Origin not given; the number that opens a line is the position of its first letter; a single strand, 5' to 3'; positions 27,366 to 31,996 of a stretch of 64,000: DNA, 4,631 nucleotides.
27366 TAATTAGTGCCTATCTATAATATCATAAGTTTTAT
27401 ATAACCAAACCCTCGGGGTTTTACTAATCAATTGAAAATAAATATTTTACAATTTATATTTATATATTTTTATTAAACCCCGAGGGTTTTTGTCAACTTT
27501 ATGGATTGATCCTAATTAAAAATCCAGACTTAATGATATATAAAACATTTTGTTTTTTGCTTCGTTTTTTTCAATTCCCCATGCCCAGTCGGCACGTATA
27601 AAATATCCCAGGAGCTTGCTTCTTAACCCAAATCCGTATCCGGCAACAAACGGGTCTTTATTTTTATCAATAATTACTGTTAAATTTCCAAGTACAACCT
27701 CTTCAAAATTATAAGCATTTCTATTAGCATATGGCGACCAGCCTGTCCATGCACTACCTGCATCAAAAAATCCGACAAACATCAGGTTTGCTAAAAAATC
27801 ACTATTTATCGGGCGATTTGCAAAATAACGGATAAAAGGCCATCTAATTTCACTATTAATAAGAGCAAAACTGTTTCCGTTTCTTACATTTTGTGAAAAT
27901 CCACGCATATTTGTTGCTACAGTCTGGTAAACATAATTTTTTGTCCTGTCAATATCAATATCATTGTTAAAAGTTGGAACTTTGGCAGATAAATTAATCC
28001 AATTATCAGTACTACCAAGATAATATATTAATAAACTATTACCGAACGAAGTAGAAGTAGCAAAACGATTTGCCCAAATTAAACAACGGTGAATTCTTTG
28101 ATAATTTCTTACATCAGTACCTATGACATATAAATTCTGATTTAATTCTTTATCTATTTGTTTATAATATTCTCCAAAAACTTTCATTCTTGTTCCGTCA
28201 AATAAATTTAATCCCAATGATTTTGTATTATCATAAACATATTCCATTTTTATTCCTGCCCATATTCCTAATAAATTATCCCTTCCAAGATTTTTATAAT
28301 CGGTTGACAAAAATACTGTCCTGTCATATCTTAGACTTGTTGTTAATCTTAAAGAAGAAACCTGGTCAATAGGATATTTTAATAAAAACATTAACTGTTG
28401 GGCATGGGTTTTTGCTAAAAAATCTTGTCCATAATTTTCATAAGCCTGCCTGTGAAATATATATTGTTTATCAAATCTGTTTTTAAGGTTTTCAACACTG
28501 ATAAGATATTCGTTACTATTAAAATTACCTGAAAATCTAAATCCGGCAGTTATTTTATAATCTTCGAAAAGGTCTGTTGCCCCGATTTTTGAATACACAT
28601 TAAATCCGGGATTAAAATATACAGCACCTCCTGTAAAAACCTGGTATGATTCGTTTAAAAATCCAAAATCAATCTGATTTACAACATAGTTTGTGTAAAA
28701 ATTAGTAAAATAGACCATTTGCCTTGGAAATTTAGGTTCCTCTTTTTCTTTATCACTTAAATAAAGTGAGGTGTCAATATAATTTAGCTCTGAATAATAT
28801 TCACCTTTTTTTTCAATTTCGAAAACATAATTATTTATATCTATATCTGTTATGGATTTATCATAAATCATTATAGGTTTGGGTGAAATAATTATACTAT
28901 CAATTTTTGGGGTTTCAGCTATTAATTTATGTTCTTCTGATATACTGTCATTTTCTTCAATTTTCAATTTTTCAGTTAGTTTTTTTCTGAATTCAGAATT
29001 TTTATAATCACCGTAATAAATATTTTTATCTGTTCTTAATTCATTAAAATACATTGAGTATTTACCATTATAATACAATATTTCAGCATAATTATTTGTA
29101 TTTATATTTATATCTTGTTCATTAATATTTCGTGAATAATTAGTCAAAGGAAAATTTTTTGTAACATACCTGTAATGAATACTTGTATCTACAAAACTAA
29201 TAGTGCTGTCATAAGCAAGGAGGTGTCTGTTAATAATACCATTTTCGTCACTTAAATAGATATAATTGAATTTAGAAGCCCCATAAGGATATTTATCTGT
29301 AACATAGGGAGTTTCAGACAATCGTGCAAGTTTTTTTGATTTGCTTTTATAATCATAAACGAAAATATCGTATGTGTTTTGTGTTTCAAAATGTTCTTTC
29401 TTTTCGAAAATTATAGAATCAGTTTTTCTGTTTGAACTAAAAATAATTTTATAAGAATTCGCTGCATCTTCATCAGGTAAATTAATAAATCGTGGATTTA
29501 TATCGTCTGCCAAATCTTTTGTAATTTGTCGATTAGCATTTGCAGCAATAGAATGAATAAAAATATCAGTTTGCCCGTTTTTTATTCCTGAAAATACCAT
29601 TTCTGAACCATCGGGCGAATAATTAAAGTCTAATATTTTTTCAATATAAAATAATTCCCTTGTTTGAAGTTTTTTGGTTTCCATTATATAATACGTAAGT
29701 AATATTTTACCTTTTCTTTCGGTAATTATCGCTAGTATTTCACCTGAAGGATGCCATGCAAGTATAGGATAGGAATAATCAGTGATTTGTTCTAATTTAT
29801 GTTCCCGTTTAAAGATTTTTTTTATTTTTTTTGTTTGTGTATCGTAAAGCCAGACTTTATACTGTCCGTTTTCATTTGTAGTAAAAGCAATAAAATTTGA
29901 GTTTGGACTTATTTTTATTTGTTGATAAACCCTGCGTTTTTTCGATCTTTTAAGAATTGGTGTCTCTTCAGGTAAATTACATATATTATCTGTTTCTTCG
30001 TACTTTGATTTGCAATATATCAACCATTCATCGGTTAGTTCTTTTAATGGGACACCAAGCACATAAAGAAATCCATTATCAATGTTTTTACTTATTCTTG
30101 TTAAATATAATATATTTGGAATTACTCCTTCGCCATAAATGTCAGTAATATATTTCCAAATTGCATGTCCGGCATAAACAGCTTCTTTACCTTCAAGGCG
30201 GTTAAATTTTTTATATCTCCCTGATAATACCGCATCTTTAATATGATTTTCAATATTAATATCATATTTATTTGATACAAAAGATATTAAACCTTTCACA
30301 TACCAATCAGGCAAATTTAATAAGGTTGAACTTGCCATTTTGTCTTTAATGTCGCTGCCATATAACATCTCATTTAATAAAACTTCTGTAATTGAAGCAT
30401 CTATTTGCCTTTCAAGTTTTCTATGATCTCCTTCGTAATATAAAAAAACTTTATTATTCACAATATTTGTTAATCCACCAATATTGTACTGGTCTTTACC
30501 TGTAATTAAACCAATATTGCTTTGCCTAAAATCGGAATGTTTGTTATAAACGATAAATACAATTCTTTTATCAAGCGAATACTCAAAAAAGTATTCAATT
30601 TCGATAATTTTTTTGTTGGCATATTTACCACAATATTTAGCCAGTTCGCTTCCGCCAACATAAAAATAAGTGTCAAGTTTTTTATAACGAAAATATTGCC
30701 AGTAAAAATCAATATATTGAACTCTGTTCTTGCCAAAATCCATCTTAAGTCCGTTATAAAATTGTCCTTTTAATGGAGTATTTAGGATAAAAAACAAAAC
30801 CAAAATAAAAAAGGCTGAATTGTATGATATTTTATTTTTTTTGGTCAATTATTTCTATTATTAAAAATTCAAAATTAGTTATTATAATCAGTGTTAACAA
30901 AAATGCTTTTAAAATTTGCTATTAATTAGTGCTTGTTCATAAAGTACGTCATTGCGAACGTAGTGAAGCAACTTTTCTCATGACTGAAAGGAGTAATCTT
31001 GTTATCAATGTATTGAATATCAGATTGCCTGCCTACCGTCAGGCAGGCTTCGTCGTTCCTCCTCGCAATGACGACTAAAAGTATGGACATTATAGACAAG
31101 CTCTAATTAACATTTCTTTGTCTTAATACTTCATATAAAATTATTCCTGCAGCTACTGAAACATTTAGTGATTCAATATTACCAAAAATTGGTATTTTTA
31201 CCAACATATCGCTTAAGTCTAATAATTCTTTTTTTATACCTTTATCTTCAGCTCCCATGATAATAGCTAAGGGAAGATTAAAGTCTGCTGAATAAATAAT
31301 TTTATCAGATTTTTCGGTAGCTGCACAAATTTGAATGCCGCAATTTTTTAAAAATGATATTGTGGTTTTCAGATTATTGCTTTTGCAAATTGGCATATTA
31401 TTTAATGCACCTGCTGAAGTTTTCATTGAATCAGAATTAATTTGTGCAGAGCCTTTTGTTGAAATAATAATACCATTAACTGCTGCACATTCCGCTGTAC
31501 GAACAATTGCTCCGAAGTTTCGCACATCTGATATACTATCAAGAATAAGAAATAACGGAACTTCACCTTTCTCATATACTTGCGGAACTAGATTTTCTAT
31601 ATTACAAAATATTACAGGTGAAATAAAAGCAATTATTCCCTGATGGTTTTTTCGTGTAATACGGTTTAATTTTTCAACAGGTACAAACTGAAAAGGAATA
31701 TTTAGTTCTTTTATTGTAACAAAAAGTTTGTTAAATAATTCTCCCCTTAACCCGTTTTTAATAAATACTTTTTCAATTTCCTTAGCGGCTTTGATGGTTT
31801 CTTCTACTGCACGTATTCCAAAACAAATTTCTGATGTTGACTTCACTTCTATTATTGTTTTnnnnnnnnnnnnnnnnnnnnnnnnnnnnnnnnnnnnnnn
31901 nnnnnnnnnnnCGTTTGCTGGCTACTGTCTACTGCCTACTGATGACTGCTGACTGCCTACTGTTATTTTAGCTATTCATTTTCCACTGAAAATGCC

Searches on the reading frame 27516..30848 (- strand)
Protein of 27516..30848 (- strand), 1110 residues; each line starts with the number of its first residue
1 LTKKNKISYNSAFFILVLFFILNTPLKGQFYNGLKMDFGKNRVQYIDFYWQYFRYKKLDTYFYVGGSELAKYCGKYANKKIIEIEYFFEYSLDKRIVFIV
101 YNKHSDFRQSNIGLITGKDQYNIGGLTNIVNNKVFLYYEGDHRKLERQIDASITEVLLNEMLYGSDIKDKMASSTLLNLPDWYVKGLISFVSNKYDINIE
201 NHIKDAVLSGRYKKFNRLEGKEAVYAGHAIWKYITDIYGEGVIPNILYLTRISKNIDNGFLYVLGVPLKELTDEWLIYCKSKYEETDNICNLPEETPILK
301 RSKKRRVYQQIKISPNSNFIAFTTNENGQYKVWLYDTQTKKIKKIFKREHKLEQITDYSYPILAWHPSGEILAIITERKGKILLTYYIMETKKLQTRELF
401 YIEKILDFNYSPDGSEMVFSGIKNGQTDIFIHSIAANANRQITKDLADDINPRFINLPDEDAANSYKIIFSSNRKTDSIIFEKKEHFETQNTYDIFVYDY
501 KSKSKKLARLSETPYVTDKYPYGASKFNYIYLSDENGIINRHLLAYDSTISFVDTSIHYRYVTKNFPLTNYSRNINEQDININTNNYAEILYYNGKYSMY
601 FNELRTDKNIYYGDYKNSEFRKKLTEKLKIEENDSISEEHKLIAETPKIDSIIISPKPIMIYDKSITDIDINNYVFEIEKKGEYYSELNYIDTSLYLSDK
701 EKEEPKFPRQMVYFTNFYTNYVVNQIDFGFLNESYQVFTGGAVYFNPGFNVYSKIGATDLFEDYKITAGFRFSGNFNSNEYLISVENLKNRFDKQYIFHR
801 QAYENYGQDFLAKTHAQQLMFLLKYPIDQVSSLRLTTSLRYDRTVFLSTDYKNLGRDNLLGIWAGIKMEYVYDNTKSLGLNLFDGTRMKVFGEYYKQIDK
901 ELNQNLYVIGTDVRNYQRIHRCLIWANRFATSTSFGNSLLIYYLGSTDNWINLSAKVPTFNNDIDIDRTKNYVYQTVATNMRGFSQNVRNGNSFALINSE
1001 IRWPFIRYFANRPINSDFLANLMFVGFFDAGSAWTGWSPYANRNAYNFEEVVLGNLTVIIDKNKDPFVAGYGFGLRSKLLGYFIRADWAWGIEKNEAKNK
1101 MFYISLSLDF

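Call 13: search_protein_families(library=pfam, proteins=[window:27516-30848:-], max_evalue=0.001)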
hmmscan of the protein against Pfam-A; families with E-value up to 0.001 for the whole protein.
window:27516-30848:- (1110 aa): 1 family
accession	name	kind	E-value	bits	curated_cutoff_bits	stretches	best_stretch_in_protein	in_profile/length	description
PF07676.18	PD40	-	2.8e-05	24.4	20.9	0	410-431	16-38/38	WD40-like Beta Propeller Repeat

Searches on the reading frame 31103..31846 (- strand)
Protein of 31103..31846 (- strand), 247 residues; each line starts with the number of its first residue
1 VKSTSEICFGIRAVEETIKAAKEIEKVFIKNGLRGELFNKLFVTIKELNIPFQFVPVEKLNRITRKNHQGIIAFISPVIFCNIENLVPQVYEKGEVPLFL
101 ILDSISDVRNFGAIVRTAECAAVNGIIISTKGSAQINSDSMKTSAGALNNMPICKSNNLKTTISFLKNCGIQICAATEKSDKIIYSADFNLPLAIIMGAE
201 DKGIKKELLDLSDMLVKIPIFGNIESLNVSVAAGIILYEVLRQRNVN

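Call 13: search_protein_families(library=pfam, proteins=[window:31103-31846:-], max_evalue=0.001)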
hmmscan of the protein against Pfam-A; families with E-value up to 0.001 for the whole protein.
window:31103-31846:- (247 aa): 2 families
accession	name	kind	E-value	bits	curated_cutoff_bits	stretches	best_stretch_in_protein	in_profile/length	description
PF00588.24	SpoU_methylase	-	1.1e-38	132.9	29.7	1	98-238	2-142/142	SpoU rRNA Methylase family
PF08032.17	SpoU_sub_bind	-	2.2e-16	60.4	22.8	1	9-77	3-72/76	RNA 2'-O ribose methyltransferase substrate binding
